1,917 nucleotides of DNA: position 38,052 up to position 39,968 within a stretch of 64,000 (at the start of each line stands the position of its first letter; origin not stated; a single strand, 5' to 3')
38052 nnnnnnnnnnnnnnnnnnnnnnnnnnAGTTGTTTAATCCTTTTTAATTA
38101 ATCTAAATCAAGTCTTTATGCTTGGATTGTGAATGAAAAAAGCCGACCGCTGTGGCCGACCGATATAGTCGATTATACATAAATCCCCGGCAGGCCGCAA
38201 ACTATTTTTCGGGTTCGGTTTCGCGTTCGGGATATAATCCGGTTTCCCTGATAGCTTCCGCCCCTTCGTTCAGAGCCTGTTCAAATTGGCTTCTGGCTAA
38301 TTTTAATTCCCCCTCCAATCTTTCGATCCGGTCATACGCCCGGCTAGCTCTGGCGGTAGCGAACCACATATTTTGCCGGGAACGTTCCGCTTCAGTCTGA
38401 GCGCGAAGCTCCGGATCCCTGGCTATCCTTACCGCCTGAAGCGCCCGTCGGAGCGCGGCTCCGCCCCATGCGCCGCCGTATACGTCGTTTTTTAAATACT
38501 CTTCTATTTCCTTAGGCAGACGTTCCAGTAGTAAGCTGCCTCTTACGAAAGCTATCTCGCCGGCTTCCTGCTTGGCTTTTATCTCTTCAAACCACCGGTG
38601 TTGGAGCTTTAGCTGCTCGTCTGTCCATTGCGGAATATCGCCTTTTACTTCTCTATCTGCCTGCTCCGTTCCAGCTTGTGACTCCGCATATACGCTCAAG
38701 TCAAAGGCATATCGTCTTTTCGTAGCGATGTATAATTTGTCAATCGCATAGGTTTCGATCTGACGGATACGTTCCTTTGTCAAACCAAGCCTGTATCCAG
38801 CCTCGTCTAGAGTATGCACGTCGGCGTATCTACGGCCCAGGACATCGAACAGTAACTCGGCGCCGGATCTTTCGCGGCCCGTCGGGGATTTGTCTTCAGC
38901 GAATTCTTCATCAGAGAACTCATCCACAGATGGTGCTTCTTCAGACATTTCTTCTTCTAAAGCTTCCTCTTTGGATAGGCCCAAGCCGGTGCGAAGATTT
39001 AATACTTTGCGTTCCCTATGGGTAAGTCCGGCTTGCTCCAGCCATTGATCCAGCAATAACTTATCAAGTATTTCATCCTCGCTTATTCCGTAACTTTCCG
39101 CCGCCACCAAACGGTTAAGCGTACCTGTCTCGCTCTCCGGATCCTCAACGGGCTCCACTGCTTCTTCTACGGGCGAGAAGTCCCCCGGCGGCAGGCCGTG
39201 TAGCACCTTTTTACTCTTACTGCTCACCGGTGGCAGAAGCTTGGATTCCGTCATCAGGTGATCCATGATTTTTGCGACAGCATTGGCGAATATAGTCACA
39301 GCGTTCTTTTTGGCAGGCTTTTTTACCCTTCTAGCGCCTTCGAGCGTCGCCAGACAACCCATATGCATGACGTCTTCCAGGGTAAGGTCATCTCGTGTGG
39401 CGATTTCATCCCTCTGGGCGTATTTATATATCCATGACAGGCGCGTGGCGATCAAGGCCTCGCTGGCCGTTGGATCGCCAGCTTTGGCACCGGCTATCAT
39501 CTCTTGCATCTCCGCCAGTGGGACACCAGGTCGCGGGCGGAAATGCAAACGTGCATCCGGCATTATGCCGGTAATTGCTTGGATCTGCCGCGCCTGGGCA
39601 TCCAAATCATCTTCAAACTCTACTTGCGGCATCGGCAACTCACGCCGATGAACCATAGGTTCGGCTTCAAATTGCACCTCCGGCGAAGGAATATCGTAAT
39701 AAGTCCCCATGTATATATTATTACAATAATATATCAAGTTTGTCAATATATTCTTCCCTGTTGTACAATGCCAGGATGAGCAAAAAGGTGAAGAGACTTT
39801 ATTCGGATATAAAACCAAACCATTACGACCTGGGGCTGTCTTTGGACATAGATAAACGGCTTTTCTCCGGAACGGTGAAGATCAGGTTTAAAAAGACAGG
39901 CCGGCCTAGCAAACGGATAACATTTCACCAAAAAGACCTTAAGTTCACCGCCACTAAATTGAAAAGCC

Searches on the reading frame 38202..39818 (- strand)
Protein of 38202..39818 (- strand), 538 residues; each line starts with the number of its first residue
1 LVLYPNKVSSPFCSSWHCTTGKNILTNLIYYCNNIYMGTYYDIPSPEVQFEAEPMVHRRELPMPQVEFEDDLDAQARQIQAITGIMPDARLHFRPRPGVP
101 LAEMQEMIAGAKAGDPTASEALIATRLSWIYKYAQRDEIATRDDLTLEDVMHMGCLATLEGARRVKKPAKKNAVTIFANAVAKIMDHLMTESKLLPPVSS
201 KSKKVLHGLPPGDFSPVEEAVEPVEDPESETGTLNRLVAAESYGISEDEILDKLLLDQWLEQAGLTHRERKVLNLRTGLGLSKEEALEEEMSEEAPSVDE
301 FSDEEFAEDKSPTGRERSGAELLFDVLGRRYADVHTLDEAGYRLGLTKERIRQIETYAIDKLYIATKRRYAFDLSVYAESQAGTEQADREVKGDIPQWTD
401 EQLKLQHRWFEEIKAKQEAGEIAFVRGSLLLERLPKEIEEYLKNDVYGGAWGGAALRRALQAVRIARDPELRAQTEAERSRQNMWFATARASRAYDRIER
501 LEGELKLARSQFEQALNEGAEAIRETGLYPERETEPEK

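Call 8: search_protein_families(library=pfam, proteins=[window:38202-39818:-])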
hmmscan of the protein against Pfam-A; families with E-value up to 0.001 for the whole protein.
window:38202-39818:- (538 aa): 1 family
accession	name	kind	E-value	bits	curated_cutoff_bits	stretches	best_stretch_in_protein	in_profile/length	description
PF04545.22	Sigma70_r4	-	5.6e-11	42.2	24.1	1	326-362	12-48/50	Sigma-70, region 4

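Call 57: search_protein_families(library=ncbifam, proteins=[window:38202-39818:-], max_evalue=0.01)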
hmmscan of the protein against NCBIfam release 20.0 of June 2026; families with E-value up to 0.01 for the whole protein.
window:38202-39818:- (538 aa): 21 families
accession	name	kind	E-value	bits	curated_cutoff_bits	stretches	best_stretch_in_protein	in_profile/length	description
TIGR02937.1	sigma70-ECF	superfamily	3.9e-09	36.4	42.9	1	120-363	4-162/165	sigma-70 family RNA polymerase sigma factor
TIGR02393.1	RpoD_Cterm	equivalog_domain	1.2e-08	34.9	354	1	331-369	193-231/238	RNA polymerase sigma factor RpoD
NF004208.0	PRK05658.1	equivalog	2.7e-08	33.3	555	1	335-362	589-616/631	RNA polymerase sigma factor RpoD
NF041931.2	MzaA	equivalog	3.7e-08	32.6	800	1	334-381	673-717/726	MZA anti-phage system associated sigma-70 family RNA polymerase sigma factor MzaA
NF005693.0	PRK07500.1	equivalog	1.3e-06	27.8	315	1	329-368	239-279/289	RNA polymerase factor sigma-32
TIGR02394.1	rpoS_proteo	equivalog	1.7e-06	27.8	378.7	1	325-363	233-271/285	RNA polymerase sigma factor RpoS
NF006666.0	PRK09210.1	equivalog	1.9e-06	27.4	572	1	333-363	327-357/370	RNA polymerase sigma factor RpoD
NF004207.0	PRK05657.1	equivalog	4e-06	26.4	394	1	328-363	279-314/329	RNA polymerase sigma factor RpoS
NF005643.0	PRK07406.1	equivalog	4.2e-06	26.1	500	1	332-363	353-384/397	RNA polymerase sigma factor RpoD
TIGR02997.1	Sig70-cyanoRpoD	subfamily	1.3e-05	24.7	384.5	0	332-362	267-297/298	RNA polymerase sigma factor, RpoD/SigA family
NF007230.0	PRK09648.1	subfamily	3.3e-05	23.7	209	1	102-221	11-127/195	RNA polymerase sigma factor ShbA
NF005785.0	PRK07598.1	equivalog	4.9e-05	22.3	554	1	328-369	364-405/415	RNA polymerase sigma factor SigC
NF004564.0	PRK05901.2-2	equivalog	0.00013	20.7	617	1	331-368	448-485/500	RNA polymerase sigma factor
NF004566.0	PRK05901.2-4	equivalog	0.00027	20.2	531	1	331-366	399-434/448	RNA polymerase sigma factor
NF004562.0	PRK05901.1-4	equivalog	0.00051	18.7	779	0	322-369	500-549/571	RNA polymerase sigma factor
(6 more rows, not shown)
